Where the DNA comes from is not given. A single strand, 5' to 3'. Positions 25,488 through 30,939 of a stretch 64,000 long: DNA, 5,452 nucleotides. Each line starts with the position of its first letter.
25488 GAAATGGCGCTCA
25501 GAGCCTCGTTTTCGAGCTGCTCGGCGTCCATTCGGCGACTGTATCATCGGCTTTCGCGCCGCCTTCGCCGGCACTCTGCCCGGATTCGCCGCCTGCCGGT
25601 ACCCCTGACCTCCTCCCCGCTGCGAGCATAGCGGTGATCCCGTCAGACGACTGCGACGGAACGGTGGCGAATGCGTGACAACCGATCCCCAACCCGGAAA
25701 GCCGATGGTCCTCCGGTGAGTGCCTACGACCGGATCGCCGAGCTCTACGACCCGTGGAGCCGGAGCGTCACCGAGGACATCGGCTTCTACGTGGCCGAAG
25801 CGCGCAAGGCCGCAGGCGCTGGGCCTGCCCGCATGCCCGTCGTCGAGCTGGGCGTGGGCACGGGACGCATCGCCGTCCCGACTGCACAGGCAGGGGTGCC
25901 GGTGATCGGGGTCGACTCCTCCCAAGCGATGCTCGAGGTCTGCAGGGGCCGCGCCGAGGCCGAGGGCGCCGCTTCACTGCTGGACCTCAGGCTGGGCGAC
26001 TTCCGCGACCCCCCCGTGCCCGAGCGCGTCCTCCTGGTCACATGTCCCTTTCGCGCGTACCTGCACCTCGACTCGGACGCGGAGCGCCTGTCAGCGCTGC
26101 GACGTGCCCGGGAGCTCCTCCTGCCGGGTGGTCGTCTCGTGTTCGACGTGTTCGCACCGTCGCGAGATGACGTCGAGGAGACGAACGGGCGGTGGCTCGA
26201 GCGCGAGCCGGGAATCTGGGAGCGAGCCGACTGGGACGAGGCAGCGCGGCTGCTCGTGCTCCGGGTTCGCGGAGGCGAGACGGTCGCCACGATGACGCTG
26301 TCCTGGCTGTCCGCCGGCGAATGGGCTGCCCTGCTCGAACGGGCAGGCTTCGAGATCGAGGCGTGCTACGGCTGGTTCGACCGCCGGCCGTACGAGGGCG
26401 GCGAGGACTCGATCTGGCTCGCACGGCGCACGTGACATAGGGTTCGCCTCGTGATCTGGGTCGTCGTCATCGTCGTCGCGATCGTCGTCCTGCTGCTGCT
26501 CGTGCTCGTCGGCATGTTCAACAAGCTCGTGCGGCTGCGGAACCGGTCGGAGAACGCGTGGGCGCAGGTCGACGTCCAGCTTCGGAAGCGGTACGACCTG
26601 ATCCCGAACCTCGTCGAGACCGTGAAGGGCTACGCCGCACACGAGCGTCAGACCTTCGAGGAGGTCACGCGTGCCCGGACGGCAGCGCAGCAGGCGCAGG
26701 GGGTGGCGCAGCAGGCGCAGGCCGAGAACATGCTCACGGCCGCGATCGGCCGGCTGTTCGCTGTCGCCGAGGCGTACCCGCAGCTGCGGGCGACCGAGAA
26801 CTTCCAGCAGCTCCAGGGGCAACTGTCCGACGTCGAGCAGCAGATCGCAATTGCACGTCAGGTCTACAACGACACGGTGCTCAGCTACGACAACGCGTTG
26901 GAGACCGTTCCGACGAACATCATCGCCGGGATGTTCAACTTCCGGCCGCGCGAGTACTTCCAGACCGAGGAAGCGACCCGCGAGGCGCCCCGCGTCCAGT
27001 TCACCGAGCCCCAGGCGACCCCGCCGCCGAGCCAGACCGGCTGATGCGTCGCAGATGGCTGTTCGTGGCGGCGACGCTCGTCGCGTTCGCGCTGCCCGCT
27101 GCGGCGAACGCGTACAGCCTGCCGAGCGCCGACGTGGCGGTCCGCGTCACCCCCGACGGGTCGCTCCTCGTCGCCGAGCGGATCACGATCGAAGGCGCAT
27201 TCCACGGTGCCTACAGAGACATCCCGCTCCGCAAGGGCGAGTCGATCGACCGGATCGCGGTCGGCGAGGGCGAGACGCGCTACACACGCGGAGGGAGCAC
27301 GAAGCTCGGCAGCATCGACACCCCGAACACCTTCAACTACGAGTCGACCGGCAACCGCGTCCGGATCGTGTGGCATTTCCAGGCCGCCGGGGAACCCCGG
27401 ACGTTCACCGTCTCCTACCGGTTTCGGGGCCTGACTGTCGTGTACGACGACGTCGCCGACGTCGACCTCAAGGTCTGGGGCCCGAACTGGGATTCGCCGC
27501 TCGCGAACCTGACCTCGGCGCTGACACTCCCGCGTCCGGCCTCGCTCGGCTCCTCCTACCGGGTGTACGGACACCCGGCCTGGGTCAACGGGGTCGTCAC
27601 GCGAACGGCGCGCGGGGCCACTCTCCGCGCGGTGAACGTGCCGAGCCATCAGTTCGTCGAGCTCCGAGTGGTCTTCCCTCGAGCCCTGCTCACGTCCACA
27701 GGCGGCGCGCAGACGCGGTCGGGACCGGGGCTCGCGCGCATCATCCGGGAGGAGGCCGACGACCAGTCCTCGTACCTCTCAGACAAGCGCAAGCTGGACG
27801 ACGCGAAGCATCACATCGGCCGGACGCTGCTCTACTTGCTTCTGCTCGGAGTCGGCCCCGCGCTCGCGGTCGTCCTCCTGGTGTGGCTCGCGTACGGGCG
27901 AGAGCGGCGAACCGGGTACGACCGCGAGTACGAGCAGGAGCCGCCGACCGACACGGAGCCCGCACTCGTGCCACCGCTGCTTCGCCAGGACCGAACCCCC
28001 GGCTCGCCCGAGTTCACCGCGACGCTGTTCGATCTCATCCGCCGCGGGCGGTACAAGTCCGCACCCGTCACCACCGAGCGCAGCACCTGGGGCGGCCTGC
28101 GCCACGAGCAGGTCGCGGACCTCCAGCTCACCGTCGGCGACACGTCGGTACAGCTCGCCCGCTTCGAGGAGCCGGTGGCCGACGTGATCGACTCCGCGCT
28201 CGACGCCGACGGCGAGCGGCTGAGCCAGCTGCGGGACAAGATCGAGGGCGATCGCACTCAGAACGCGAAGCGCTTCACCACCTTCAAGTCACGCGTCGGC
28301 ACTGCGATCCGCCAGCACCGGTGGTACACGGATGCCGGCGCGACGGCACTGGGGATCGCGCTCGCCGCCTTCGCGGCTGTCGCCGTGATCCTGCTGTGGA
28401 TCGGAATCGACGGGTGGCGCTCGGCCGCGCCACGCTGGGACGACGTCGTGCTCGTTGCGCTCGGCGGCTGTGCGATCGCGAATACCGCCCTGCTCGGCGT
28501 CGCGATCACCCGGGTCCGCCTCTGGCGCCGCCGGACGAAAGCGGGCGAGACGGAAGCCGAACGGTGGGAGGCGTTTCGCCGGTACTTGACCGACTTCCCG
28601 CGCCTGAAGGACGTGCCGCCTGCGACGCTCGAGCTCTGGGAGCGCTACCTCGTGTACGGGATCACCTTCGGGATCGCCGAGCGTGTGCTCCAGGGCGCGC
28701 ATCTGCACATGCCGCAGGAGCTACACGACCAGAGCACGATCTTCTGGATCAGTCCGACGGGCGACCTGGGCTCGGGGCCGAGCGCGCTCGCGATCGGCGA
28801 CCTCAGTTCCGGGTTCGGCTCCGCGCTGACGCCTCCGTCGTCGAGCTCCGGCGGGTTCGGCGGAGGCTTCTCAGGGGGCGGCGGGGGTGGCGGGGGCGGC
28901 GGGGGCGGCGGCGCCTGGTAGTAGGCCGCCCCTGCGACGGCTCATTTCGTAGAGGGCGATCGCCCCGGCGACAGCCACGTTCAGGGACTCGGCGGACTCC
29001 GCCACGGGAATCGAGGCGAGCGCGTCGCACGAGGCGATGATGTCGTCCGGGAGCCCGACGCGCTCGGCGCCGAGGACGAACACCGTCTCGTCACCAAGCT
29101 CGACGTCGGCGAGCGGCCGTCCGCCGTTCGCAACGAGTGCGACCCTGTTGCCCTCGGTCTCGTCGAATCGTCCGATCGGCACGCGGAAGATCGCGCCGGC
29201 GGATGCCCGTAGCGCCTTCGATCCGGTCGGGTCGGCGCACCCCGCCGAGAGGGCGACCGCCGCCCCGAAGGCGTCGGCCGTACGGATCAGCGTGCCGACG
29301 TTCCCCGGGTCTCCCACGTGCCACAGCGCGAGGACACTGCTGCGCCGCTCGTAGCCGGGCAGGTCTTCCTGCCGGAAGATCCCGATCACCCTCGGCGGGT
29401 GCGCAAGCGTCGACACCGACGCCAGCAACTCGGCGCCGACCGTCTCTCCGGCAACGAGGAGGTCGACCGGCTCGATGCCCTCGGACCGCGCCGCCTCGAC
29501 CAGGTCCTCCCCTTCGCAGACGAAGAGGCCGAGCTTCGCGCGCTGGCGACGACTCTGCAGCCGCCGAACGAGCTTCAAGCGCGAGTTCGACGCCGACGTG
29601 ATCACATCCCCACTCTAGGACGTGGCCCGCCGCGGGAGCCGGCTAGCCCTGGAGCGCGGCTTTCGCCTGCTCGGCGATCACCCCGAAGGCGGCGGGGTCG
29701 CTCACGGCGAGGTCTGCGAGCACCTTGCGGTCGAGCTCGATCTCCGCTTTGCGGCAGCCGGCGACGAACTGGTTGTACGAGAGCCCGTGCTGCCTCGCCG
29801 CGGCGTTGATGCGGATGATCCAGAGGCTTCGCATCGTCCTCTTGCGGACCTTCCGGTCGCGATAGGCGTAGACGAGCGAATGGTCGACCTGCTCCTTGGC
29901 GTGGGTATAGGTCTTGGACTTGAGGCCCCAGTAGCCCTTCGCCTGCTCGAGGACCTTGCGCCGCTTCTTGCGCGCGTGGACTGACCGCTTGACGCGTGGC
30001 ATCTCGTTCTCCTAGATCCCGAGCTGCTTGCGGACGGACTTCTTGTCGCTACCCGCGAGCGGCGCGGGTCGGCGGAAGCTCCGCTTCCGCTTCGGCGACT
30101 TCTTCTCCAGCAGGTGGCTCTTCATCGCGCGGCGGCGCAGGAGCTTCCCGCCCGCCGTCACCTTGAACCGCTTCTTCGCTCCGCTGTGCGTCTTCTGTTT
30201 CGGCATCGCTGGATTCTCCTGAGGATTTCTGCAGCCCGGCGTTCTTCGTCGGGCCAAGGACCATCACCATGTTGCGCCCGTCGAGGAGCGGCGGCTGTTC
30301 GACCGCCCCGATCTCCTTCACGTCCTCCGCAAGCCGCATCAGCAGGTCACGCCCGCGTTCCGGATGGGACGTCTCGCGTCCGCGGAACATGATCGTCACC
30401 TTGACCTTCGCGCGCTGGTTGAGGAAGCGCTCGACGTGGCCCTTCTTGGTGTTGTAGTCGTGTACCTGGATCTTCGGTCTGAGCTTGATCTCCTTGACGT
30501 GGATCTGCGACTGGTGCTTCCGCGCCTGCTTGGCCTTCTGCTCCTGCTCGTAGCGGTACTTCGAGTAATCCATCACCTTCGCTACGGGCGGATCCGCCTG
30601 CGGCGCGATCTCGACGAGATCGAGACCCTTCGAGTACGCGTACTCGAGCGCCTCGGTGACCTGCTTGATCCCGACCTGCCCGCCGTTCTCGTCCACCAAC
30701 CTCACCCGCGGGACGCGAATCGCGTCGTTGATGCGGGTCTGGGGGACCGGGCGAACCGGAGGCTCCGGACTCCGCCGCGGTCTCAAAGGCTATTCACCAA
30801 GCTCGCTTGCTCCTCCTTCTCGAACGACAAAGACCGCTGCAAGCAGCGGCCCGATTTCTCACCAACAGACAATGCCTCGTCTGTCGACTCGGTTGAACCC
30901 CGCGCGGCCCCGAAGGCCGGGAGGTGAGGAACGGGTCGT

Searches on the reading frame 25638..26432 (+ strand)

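Call 53: search_protein_families(library=pfam, proteins=[window:25638-26432:+], max_evalue=0.0001)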
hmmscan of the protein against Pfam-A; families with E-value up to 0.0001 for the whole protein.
window:25638-26432:+ (265 aa): 5 families
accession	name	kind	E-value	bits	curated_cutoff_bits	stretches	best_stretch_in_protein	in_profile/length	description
PF13649.12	Methyltransf_25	-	1.2e-13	52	27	1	68-165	1-97/97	Methyltransferase domain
PF08241.18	Methyltransf_11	-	2.2e-10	41.5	21.2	1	70-169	2-95/95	Methyltransferase domain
PF13489.12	Methyltransf_23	-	4.4e-08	33.5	27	1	57-241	15-162/164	Methyltransferase domain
PF08242.18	Methyltransf_12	-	2.1e-07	32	30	1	69-167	1-98/98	Methyltransferase domain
PF13847.12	Methyltransf_31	-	6.5e-07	29.6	27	1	66-173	5-113/145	Methyltransferase domain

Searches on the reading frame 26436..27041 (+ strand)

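Call 53: search_protein_families(library=pfam, proteins=[window:26436-27041:+], max_evalue=0.0001)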
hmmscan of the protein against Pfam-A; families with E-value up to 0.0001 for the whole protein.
window:26436-27041:+ (202 aa): 1 family
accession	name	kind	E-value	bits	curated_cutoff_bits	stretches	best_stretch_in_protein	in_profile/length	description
PF04011.17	LemA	-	6.1e-61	205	26.2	1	41-189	1-149/149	LemA family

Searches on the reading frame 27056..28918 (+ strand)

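Call 53: search_protein_families(library=pfam, proteins=[window:27056-28918:+], max_evalue=0.0001)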
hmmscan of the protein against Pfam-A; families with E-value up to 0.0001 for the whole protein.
window:27056-28918:+ (621 aa): 2 families
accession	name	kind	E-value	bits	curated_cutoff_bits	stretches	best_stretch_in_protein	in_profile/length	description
PF20990.2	DUF2207_C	-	4.6e-38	131.8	33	1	289-545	1-244/247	Predicted membrane protein (DUF2207) C-terminal domain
PF09972.14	DUF2207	-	1.5e-23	84.3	24.4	1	22-207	2-172/172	Predicted membrane protein (DUF2207) N-terminal domain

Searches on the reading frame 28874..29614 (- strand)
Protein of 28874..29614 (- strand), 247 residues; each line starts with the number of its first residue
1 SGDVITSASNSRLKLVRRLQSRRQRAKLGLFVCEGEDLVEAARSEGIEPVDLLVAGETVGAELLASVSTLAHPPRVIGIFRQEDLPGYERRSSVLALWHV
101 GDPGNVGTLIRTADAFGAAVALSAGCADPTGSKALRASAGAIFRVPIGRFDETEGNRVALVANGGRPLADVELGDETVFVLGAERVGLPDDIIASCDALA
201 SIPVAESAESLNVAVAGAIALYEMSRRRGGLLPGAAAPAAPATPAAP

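Call 53: search_protein_families(library=pfam, proteins=[window:28874-29614:-], max_evalue=0.0001)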
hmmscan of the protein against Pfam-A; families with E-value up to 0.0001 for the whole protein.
window:28874-29614:- (247 aa): 2 families
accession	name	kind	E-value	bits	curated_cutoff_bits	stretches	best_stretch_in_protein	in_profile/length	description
PF00588.24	SpoU_methylase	-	8.9e-30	104.1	29.7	1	94-222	3-142/142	SpoU rRNA Methylase family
PF22435.1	MRM3-like_sub_bind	-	1e-07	32.7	27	1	10-58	1-49/84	MRM3-like substrate binding domain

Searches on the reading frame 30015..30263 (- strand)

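Call 15: search_protein_families(library=pfam, proteins=[window:30015-30263:-], max_evalue=0.01)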
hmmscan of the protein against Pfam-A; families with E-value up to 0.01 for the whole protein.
window:30015-30263:- (83 aa): 1 family
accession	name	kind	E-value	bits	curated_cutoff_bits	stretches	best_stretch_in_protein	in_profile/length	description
PF01632.24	Ribosomal_L35p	-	4.7e-21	75.4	28.9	1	21-80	1-60/61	Ribosomal protein L35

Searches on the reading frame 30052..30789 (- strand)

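Call 15: search_protein_families(library=pfam, proteins=[window:30052-30789:-], max_evalue=0.01)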
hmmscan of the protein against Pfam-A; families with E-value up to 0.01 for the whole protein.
window:30052-30789:- (246 aa): 2 families
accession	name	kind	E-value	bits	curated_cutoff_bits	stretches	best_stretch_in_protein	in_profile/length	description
PF00707.27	IF3_C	-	2.1e-34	117.8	34.8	1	96-180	1-85/86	Translation initiation factor IF-3, C-terminal domain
PF05198.21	IF3_N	-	2.7e-29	101.6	26.9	1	20-89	1-70/70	Translation initiation factor IF-3, N-terminal domain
